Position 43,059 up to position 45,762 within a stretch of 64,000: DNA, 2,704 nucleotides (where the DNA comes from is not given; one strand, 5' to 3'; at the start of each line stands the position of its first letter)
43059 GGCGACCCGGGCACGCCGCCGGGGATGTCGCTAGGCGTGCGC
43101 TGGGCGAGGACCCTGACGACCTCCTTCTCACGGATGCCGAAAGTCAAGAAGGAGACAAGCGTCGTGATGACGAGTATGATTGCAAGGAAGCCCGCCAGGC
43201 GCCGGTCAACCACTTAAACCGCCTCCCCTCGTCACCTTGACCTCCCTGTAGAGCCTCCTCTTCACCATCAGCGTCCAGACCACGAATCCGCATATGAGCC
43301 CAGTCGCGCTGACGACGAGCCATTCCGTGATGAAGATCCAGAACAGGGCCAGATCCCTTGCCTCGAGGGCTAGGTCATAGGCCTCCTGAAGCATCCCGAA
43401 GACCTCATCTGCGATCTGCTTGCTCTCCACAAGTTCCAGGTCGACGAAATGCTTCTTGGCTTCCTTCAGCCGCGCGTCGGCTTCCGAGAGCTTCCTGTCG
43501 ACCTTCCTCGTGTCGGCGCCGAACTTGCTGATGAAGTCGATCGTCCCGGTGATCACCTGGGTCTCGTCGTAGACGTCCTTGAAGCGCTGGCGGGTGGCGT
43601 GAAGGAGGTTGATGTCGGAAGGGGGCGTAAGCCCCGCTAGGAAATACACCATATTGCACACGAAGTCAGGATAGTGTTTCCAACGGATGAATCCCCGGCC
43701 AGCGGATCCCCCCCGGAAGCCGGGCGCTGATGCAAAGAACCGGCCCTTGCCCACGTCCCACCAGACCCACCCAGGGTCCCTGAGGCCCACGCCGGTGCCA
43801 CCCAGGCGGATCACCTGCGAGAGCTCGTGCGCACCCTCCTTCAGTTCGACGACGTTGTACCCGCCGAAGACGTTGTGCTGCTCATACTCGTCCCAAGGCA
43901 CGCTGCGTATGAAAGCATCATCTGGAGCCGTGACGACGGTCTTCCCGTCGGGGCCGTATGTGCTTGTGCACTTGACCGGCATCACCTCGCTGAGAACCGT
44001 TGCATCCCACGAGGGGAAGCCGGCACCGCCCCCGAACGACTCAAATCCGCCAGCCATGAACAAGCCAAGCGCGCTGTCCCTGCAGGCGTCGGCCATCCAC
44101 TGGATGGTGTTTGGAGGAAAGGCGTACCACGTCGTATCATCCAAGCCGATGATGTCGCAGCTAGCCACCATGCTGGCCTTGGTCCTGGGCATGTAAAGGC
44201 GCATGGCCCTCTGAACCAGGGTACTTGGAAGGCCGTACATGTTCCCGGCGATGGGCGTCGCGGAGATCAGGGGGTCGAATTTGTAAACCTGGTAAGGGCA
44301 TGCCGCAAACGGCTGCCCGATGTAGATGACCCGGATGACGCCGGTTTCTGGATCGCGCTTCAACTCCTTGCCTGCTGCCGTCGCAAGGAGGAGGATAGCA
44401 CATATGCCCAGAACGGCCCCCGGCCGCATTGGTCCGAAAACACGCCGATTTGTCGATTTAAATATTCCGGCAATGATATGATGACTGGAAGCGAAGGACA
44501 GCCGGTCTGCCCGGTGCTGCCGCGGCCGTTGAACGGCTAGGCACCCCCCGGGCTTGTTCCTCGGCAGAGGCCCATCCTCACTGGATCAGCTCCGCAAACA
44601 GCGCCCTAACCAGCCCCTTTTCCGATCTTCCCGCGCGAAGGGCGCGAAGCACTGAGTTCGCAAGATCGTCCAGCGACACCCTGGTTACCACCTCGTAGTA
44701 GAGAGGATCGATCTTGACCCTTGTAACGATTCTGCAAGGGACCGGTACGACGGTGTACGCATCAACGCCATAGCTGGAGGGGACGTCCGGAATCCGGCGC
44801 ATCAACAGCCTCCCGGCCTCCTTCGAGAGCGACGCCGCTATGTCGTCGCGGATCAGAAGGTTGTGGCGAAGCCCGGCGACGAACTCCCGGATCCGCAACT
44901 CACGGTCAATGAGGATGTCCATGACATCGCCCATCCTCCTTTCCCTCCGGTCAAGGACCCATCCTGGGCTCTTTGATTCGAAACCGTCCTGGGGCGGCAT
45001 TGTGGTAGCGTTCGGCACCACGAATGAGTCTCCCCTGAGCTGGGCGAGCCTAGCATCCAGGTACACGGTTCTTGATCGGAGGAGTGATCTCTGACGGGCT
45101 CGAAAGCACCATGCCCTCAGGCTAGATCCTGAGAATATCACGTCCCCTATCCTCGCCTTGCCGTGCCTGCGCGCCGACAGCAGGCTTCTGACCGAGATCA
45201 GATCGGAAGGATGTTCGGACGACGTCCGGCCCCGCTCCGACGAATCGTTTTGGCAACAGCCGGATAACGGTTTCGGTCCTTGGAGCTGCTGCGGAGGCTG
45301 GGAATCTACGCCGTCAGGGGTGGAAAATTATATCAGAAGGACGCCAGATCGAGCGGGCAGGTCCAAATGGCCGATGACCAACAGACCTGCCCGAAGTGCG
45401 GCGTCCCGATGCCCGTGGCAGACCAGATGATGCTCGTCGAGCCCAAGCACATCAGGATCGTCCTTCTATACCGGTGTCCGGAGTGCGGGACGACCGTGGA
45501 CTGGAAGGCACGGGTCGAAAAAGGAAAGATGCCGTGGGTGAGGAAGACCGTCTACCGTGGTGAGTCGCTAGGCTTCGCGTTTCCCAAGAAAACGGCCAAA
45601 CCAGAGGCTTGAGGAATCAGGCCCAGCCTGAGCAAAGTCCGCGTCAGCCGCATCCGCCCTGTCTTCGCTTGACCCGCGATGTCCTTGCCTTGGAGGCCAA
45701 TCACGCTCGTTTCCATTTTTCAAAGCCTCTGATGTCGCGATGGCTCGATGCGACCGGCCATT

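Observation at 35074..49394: Three paralogs of an uncharacterised ~400-aa secreted, tail-anchored protein family within 14 kb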

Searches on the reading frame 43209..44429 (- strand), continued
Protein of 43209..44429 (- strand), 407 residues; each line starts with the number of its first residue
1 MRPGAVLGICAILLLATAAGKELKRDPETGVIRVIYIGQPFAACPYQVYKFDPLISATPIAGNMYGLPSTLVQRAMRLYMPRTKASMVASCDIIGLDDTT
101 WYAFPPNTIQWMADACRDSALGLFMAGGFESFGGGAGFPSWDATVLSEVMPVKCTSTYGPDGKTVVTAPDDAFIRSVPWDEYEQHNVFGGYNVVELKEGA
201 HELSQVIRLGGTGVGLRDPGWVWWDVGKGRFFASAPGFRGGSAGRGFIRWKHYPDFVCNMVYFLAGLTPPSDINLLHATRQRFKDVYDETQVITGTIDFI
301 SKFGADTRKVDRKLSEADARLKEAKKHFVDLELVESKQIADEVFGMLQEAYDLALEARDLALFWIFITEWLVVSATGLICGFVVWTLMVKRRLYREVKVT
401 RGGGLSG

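Call 18: predict_structure(alignment_id=A2)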
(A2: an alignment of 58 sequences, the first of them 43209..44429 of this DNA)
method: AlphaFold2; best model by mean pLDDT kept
length: 407 residues; sequences in the alignment: 58
mean_pLDDT: 93.7   pTM: 0.87
mean pLDDT of the five models: 93.7, 93.5, 93.5, 93.0, 92.8
residues with pLDDT >= 90: 356; 70-90: 33; 50-70: 14; < 50: 4
segments of 3 or more residues with pLDDT < 50: none
pLDDT, mean of each block of 10 residues (from residue 1): 83 72 89 97 96 98 93 96 97 97 94 98 96 92 97 96 98 96 97 98 98 95 97 96 94 98 92 95 98 96 94 98 97 97 98 96 95 97 94 72 49
secondary structure, 60 per line:
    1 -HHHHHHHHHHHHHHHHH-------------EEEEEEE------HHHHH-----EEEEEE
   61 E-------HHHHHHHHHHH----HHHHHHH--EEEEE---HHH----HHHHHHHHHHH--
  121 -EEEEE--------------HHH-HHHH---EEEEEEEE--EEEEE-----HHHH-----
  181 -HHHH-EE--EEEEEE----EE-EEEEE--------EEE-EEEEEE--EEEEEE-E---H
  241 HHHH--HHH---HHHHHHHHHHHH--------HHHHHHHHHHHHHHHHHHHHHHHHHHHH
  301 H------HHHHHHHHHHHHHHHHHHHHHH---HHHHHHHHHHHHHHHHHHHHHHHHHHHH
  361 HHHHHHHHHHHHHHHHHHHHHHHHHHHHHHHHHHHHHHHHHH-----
elements in order: H2-18 E32-38 H45-49 E55-61 H69-79 H84-90 E93-97 H108-118 E122-126 H145-148 E152-159 E162-166 H172-175 H182-185 E191-196 E204-208 E217-219 E221-226 E229-234 H240-244 H253-264 H273-301 H308-329 H333-402
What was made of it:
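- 43206..44429 (-): Paralog B (407 aa), the reference member used for the structure model. AlphaFold pLDDT 93.7, pTM 0.87 (call 18).
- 43626..44348 (-): B residues 28-268: GATase1-like (PF07090) alpha/beta ectodomain with the family-specific R-x-Y-x-P-R motif (R77, Y79, P81, R82) and no catalytic triad. Secondary structure in call 18.
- Checked: Block 4 ([SG]TI[DE][FL]..[RK]FGA) lies in the helical stalk, not in the alpha/beta domain (call 18). AlphaFold models this stretch as helices 273-301, 308-329 and 333-402, with the last helix continuing through the membrane (call 18).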

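Call 22: fold_search(model_id=the predicted structure, library=pdb)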
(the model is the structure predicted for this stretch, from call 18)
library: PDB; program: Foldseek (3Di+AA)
matches with E <= 10: 299; with E <= 0.001: 18
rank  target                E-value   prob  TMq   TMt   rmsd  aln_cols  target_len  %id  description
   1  3rht_A                3.8e-11  1.00  0.41  0.64   5.9       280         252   20  Crystal structure of type 1 glutamine amidotransferase (GATase1)-like protein from Planctomyces limnophilus (released 2011-04-27)
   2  3soz_A                7.1e-11  1.00  0.45  0.72   5.7       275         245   21  Cytoplasmic Protein STM1381 from Salmonella typhimurium LT2 (released 2011-08-03)
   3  2gk3_E                1.4e-09  1.00  0.43  0.68   5.6       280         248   16  Cytoplasmic Protein STM3548 from Salmonella typhimurium (released 2006-05-02)
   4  2gk3_A                2.8e-09  1.00  0.44  0.70   3.4       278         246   16  Cytoplasmic Protein STM3548 from Salmonella typhimurium (released 2006-05-02)
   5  4e5v_B                1.5e-05  1.00  0.39  0.54   5.4       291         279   10  Crystal structure of a Putative thua-like protein (PARMER_02418) from Parabacteroides merdae ATCC 43184 at 1.75 A reso (released 2012-04-04)
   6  4e5v_A                1.6e-05  1.00  0.39  0.54   5.4       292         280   10  Crystal structure of a Putative thua-like protein (PARMER_02418) from Parabacteroides merdae ATCC 43184 at 1.75 A reso (released 2012-04-04)
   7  8ibt_B                1.7e-04  1.00  0.34  0.21   7.1       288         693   11  Crystal structure of GH42 beta-galactosidase BiBga42A from Bifidobacterium longum subspecies infantis E318S mutant in  (released 2023-06-07)
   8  8ibt_A                2.3e-04  1.00  0.34  0.21   7.3       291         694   11  Crystal structure of GH42 beta-galactosidase BiBga42A from Bifidobacterium longum subspecies infantis E318S mutant in  (released 2023-06-07)
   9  8ibs_A                4.2e-04  1.00  0.34  0.21   7.0       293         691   11  Crystal structure of GH42 beta-galactosidase BiBga42A from Bifidobacterium longum subspecies infantis E160A/E318A muta (released 2023-06-07)
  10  4ucf_B                4.4e-04  1.00  0.32  0.20   8.3       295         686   12  Crystal structure of Bifidobacterium bifidum beta-galactosidase in complex with alpha-galactose (released 2016-01-20)
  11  5xb7_F                4.7e-04  1.00  0.34  0.21   5.8       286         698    8  GH42 alpha-L-arabinopyranosidase from Bifidobacterium animalis subsp. lactis Bl-04 (released 2017-11-01)
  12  4ucf_A                4.9e-04  1.00  0.32  0.20   6.1       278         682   13  Crystal structure of Bifidobacterium bifidum beta-galactosidase in complex with alpha-galactose (released 2016-01-20)
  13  5xb7_E                5.6e-04  1.00  0.35  0.22   6.2       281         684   10  GH42 alpha-L-arabinopyranosidase from Bifidobacterium animalis subsp. lactis Bl-04 (released 2017-11-01)
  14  5dfa_A                5.9e-04  1.00  0.29  0.18   9.7       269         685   12  3D structure of the E323A catalytic mutant of Gan42B, a GH42 beta-galactosidase from G. stearothermophilus (released 2015-12-09)
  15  6nwz_A                6.2e-04  1.00  0.33  0.22   5.9       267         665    9  Crystal structure of Agd3 a novel carbohydrate deacetylase (released 2020-02-12)
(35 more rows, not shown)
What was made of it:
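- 43206..44429 (-): Foldseek top hits 3rht, 3soz and 2gk3 (call 22).
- On Pfam PF07090 GATase1_like: Foldseek returns the same three as top hits (call 22).
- Closest known: Pfam PF07090 GATase1_like. Same: Foldseek E 4e-11 to 1e-9, with TM-score 0.64-0.72 normalised to the target (call 22).
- AlphaFold pLDDT 93.7 (call 18), with the same three structures as top Foldseek hits, then a ThuA-like protein and the non-catalytic domains of GH42 and GH112 enzymes (call 22). The nearest structural relatives after PF07090 are non-catalytic accessory or oligomerisation domains of GH42 and GH112 enzymes (call 22).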

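Call 26: find_related_loci(query=A2, collection=genome_contigs, flank=6000)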
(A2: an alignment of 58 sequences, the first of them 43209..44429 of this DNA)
Query A2 (407 aa) in genome_contigs; peptide patterns used: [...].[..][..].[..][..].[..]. (x = any residue, [..] = any of these).
148 stretches matched a pattern; 131 encode a relative of the query (tblastn E <= 1e-3); the best 80 are kept; 76 distinct loci.
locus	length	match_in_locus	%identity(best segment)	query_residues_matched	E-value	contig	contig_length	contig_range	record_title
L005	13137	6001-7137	58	21-403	1e-151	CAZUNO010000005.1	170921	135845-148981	MAG TPA_asm: Candidatus Hadarchaeota archaeon isolate SRP141376_co1_11 genome assembly, contig: NODE_145_length_170921_c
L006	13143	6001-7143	58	18-403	1e-148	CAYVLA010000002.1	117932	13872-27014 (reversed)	MAG TPA_asm: Candidatus Hadarchaeota archaeon isolate binchicken_co395_161 genome assembly, contig: NODE_3_length_117932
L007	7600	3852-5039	53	12-405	1e-127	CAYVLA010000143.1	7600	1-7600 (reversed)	MAG TPA_asm: Candidatus Hadarchaeota archaeon isolate binchicken_co395_161 genome assembly, contig: NODE_4174_length_760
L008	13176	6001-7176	54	12-401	5e-123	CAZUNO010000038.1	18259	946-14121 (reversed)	MAG TPA_asm: Candidatus Hadarchaeota archaeon isolate SRP141376_co1_11 genome assembly, contig: NODE_6353_length_18259_c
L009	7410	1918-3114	36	7-401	8e-76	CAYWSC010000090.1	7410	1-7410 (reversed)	MAG TPA_asm: Candidatus Hadarchaeota archaeon isolate binchicken_co6_196 genome assembly, contig: NODE_12994_length_7410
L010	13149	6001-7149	36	21-401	3e-75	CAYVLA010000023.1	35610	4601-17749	MAG TPA_asm: Candidatus Hadarchaeota archaeon isolate binchicken_co395_161 genome assembly, contig: NODE_129_length_3561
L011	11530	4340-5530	36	4-401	3e-75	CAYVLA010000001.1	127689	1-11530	MAG TPA_asm: Candidatus Hadarchaeota archaeon isolate binchicken_co395_161 genome assembly, contig: NODE_1_length_127689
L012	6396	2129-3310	36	6-404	2e-74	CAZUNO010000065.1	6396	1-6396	MAG TPA_asm: Candidatus Hadarchaeota archaeon isolate SRP141376_co1_11 genome assembly, contig: NODE_20317_length_6396_c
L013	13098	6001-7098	35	24-400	2e-73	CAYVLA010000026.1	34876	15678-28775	MAG TPA_asm: Candidatus Hadarchaeota archaeon isolate binchicken_co395_161 genome assembly, contig: NODE_140_length_3487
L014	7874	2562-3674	35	24-401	8e-70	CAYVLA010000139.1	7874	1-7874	MAG TPA_asm: Candidatus Hadarchaeota archaeon isolate binchicken_co395_161 genome assembly, contig: NODE_3853_length_787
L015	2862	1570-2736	33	4-401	2e-70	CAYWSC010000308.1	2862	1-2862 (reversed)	MAG TPA_asm: Candidatus Hadarchaeota archaeon isolate binchicken_co6_196 genome assembly, contig: NODE_50490_length_2862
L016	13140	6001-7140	33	32-401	1e-69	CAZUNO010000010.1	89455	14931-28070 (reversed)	MAG TPA_asm: Candidatus Hadarchaeota archaeon isolate SRP141376_co1_11 genome assembly, contig: NODE_651_length_89455_co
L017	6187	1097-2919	35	28-403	5e-69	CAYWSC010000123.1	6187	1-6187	MAG TPA_asm: Candidatus Hadarchaeota archaeon isolate binchicken_co6_196 genome assembly, contig: NODE_16774_length_6187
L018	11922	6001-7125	33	30-401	1e-68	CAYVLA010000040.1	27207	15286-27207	MAG TPA_asm: Candidatus Hadarchaeota archaeon isolate binchicken_co395_161 genome assembly, contig: NODE_258_length_2720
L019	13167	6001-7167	34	9-401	3e-68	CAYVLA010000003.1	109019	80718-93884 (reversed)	MAG TPA_asm: Candidatus Hadarchaeota archaeon isolate binchicken_co395_161 genome assembly, contig: NODE_4_length_109019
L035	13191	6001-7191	30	6-401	4e-55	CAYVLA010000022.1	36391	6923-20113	MAG TPA_asm: Candidatus Hadarchaeota archaeon isolate binchicken_co395_161 genome assembly, contig: NODE_125_length_3639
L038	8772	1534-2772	30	3-401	3e-54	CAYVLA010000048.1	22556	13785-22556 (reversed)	MAG TPA_asm: Candidatus Hadarchaeota archaeon isolate binchicken_co395_161 genome assembly, contig: NODE_402_length_2255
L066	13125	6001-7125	30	24-402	9e-40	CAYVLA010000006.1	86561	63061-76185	MAG TPA_asm: Candidatus Hadarchaeota archaeon isolate binchicken_co395_161 genome assembly, contig: NODE_12_length_86561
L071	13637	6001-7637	28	1-401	2e-38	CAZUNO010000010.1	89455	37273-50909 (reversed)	MAG TPA_asm: Candidatus Hadarchaeota archaeon isolate SRP141376_co1_11 genome assembly, contig: NODE_651_length_89455_co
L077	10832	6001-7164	26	7-401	5e-35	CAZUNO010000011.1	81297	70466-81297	MAG TPA_asm: Candidatus Hadarchaeota archaeon isolate SRP141376_co1_11 genome assembly, contig: NODE_768_length_81297_co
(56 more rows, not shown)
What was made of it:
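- All 76 loci kept from 185,579 GTDB species genomes lie in three MAGs (call 26).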

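Call 39: search_protein_families(library=pfam, proteins=[L066:11789-12634:+, L071:4145-5146:+, L077:4422-5840:-, L019:10366-11442:+, L013:2693-3541:+, L013:3538-4530:+, L005:7145-7972:+, L035:7095-8300:+], max_evalue=0.1)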
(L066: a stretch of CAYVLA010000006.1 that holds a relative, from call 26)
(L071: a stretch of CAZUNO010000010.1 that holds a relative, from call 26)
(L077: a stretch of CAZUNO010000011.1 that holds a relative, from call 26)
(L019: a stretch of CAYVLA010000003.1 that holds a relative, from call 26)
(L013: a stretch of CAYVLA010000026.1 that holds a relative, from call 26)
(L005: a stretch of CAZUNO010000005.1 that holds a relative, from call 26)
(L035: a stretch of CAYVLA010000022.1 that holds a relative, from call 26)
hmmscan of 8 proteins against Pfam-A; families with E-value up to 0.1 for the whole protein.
L066:11789-12634:+ (281 aa): 0 families

L071:4145-5146:+ (333 aa): 0 families

L077:4422-5840:- (472 aa): 4 families
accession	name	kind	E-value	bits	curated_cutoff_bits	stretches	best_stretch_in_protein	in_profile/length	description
PF00884.28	Sulfatase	-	2.4e-41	142.5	25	1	6-351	1-301/301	Sulfatase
PF16347.10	SGSH_C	-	3.6e-16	60.1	29.3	1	298-441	1-149/154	N-sulphoglucosamine sulphohydrolase, C-terminal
PF01663.27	Phosphodiest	-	1.2e-06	28.8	23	1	263-294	189-220/342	Type I phosphodiesterase / nucleotide pyrophosphatase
PF02995.22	DUF229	-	0.0066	15.6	25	1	257-324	305-370/496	Protein of unknown function (DUF229)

L019:10366-11442:+ (358 aa): 1 family
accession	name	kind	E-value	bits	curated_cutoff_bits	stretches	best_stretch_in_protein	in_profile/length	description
PF01208.23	URO-D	-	7.2e-18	65.1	23.9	1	164-353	164-346/346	Uroporphyrinogen decarboxylase (URO-D)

L013:2693-3541:+ (282 aa): 0 families

L013:3538-4530:+ (330 aa): 0 families

L005:7145-7972:+ (275 aa): 0 families

L035:7095-8300:+ (401 aa): 1 family
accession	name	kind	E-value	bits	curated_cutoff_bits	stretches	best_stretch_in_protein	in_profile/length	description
PF06754.17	PhnG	-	0.048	14.2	32.4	1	243-351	25-127/142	Phosphonate metabolism protein PhnG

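Call 54: find_encoding_contigs(protein=P0002, flank=8000, max_places=2)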
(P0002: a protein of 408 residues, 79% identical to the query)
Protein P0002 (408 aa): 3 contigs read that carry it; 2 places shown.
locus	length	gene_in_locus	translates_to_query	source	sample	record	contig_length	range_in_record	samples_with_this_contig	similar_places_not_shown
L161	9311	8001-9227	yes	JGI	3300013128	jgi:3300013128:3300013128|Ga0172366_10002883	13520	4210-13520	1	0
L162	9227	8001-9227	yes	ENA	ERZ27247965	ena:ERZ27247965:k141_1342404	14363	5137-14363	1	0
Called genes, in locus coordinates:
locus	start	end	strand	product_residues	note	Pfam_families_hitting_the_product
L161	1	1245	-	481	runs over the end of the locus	PF01078:Mg_chelatase (faint), PF00005:ABC_tran, PF02463:SMC_N (faint), PF13401:AAA_22 (faint), PF13555:AAA_29 (faint), PF00005:ABC_tran, PF13304:AAA_21 (weak)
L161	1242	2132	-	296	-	PF02361:CbiQ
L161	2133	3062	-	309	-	PF14478:DUF4430 (weak)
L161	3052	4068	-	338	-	PF13243:SQHop_cyclase_C (faint)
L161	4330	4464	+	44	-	-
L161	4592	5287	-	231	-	-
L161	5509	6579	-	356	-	PF08450:SGL (faint), PF01436:NHL (weak), PF17170:DUF5128 (weak)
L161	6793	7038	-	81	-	-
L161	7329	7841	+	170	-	-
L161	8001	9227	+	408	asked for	PF07090:GATase1_like (weak)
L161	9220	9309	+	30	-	?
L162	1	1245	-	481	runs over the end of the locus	PF01078:Mg_chelatase (faint), PF00005:ABC_tran, PF02463:SMC_N (faint), PF13401:AAA_22 (faint), PF13555:AAA_29 (faint), PF00005:ABC_tran, PF13304:AAA_21 (weak)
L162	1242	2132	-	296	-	PF02361:CbiQ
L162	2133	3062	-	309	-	PF14478:DUF4430 (weak)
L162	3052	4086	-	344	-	PF13243:SQHop_cyclase_C (faint)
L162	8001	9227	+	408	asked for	PF07090:GATase1_like (weak)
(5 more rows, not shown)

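Call 65: fold_search(model_id=the predicted structure, library=viral)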
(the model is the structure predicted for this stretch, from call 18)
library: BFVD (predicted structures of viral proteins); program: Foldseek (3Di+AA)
matches with E <= 10: 177; with E <= 0.001: 0
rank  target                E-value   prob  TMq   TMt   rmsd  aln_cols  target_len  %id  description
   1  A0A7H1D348            3.7e-01  0.35  0.15  0.05  24.0       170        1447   11  Putative RNA dependent RNA polymerase [Frankliniella occidentalis associated peribunyavirus-like virus 2]
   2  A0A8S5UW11            7.0e-01  0.20  0.22  0.09  23.7       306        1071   13  Uncharacterized protein [Siphoviridae sp. ctgaU3]
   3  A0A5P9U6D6            1.2e+00  0.14  0.12  0.28  19.5       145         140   11  (no name in the UniProt tables at hand)
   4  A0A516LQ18            1.3e+00  0.25  0.15  0.16  19.0       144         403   13  (no name in the UniProt tables at hand)
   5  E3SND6                1.3e+00  0.14  0.12  0.20  22.9       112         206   15  Predicted protein [Cyanophage NATL1A-7]
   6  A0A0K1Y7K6            1.3e+00  0.08  0.11  0.09  45.7       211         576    9  (no name in the UniProt tables at hand)
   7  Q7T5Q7                1.4e+00  0.12  0.15  0.22   9.7       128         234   12  Uncharacterized protein [Cryptophlebia leucotreta granulosis virus]
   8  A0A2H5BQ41            1.5e+00  0.14  0.14  0.20  18.6       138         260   12  Uncharacterized protein [Vibrio phage Vp_R1]
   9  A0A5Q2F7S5            1.5e+00  0.09  0.09  0.17  24.3       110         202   13  Tail completion protein [Klebsiella phage UPM 2146]
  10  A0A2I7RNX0            1.7e+00  0.25  0.16  0.20  10.7       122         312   15  (no name in the UniProt tables at hand)
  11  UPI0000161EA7         2.0e+00  0.13  0.15  0.11  21.1       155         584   12  (no name look-up for this kind of identifier)
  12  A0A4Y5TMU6            2.0e+00  0.12  0.13  0.31   9.5       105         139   12  (no name in the UniProt tables at hand)
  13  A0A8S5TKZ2            2.0e+00  0.04  0.10  0.06  22.1       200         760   12  Hyaluronase tail fiber protein [Siphoviridae sp. ctGkF2]
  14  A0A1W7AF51            2.1e+00  0.10  0.12  0.31  16.2       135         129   15  (no name in the UniProt tables at hand)
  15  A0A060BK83            2.1e+00  0.09  0.11  0.05  19.6       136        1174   14  Putative phage protein [Podophage Lau218]
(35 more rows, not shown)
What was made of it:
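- Tried and rejected: Foldseek of the B model against viral structures: nothing, best E 0.37 (call 65).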

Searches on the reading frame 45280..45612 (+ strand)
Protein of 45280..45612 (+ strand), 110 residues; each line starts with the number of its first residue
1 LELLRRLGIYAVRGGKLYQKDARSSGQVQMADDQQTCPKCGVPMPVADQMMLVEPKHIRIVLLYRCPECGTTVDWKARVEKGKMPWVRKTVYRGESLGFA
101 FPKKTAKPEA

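Call 8: search_protein_families(library=pfam, proteins=[window:45280-45612:+], max_evalue=0.01)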
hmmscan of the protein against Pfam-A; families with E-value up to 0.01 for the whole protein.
window:45280-45612:+ (110 aa): 14 families
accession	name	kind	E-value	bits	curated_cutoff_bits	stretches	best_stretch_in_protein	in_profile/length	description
PF13248.11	Zn_ribbon_3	-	2.6e-06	27.1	27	0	31-43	13-25/26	zinc-ribbon domain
PF12773.13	DZR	-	3.7e-05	24.3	27.3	1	29-78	7-39/45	Double zinc ribbon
PF13240.11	Zn_Ribbon_1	-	7.7e-05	22.8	25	0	30-41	9-20/23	zinc-ribbon domain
PF07282.18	Cas12f1-like_TNB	-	0.00031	21.3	26.3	1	35-74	29-51/60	Cas12f1-like, TNB domain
PF18439.7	zf_UBZ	-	0.00041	20.4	25.6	0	33-49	1-17/32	Ubiquitin-Binding Zinc Finger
PF24460.1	DUF7575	-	0.00065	19.4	28.5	0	65-74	5-14/28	Domain of unknown function (DUF7575)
PF09723.15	Zn_ribbon_8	-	0.00073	19.9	34.4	0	29-42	20-34/41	Zinc ribbon domain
PF21344.3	Zn_ribbon_LysW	-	0.00088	19.3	27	0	65-83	2-20/46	Alpha-aminoadipate carrier protein LysW-like, globular domain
PF08271.17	Zn_Ribbon_TF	-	0.0029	17.6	29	0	64-72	1-9/43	TFIIB zinc-binding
PF24441.1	DUF7560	-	0.003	17.7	27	0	36-51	7-22/44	Family of unknown function (DUF7560)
PF20120.5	DUF6510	-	0.0039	17.5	26.4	1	29-73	21-61/86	Family of unknown function (DUF6510)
PF07754.17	HVO_2753_ZBP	-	0.0048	17.1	33.2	0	64-73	17-26/46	Small zinc finger protein HVO_2753-like, Zn-binding pocket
PF19561.4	DUF6083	-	0.0066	16.6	27.1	0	65-82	21-38/112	Family of unknown function (DUF6083)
PF25207.1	DUF7837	-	0.0078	16.6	27.8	0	65-74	7-16/47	Domain of unknown function (DUF7837)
